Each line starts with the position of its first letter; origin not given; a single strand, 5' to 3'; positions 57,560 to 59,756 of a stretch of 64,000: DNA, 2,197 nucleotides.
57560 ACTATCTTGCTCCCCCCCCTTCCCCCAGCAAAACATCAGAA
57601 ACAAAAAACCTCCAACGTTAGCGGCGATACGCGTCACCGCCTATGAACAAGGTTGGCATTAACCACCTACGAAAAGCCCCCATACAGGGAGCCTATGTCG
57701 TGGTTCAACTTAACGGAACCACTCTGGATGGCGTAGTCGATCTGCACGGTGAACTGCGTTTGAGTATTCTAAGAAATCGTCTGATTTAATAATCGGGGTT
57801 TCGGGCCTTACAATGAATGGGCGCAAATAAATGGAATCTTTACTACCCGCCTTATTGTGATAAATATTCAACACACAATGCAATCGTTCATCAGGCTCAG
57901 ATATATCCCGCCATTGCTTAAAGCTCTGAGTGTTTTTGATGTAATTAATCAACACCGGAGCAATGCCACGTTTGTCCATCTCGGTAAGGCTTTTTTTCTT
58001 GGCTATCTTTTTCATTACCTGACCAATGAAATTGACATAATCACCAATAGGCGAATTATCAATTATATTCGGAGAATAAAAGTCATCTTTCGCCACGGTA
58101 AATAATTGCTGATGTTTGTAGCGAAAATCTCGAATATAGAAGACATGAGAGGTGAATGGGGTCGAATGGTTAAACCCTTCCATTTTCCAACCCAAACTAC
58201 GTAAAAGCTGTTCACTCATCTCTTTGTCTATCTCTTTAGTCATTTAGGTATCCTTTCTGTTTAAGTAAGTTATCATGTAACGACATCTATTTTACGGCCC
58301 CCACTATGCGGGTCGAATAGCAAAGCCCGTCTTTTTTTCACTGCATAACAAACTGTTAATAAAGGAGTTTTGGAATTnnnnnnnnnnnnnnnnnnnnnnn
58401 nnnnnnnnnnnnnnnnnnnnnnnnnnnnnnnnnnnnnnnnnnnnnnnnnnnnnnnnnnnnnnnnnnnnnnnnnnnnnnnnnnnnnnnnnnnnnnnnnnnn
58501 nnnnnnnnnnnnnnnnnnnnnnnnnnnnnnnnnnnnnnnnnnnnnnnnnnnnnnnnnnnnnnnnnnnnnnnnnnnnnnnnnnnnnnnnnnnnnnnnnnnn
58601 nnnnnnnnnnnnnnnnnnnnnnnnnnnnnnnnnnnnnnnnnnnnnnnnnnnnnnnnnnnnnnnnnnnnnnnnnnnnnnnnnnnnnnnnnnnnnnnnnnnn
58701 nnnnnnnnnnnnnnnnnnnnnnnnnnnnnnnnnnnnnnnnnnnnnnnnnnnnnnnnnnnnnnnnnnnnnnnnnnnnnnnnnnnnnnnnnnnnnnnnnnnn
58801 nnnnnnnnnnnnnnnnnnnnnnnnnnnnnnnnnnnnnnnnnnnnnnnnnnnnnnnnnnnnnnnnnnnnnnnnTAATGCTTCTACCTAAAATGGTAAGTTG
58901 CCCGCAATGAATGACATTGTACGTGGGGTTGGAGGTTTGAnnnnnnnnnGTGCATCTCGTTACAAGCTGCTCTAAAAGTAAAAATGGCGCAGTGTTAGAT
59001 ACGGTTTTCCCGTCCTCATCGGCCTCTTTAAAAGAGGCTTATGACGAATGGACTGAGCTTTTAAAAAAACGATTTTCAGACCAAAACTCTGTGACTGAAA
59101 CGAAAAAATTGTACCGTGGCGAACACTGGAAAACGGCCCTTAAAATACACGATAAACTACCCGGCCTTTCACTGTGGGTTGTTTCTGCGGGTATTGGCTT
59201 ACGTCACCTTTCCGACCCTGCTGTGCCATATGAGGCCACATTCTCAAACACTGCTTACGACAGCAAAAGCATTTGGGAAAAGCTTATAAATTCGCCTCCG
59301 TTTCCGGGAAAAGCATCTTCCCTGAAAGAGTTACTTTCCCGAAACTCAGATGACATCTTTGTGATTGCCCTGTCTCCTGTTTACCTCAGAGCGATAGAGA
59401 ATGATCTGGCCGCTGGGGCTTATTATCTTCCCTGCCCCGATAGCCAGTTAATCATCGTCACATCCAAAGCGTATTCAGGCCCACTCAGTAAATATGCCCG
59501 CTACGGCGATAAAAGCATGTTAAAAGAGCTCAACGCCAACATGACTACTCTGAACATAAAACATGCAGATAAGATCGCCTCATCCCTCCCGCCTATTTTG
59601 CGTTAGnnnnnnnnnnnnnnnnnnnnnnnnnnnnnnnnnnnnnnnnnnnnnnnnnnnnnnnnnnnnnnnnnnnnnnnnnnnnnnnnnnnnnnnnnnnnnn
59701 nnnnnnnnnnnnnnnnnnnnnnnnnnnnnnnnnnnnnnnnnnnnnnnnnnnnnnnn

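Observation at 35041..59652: Recurring promoter-like motif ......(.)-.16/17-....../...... upstream of at least eight backbone transcription units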

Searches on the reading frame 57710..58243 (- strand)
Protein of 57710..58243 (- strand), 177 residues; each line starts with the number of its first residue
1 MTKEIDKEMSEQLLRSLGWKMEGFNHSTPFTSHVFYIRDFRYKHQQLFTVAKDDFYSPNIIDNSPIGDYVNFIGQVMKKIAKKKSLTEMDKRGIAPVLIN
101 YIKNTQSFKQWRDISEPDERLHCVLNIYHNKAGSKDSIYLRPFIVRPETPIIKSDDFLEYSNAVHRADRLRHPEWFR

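Call 59: search_protein_families(library=pfam, max_evalue=0.1, proteins=[window:57710-58243:-])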
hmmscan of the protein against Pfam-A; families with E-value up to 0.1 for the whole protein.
window:57710-58243:- (177 aa): 1 family
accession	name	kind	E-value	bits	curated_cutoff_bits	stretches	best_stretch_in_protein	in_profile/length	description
PF22298.2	Tsr1_G-like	-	0.082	13.1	27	0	33-108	39-115/161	Tsr1, G-like domain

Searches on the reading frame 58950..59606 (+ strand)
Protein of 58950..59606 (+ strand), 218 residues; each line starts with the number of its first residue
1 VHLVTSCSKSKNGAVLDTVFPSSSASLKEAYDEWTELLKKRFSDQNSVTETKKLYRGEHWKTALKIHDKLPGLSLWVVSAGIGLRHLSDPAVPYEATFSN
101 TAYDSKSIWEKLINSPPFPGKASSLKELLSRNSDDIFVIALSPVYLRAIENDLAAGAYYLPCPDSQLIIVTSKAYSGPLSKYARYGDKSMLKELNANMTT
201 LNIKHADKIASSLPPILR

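Call 59: search_protein_families(library=pfam, max_evalue=0.1, proteins=[window:58950-59606:+])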
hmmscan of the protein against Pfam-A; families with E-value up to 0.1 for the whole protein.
window:58950-59606:+ (218 aa): 1 family
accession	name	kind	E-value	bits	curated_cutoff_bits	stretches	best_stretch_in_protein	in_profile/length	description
PF21818.3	DUF6884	-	0.00067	20.2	30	1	46-113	12-78/135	Family of unknown function (DUF6884)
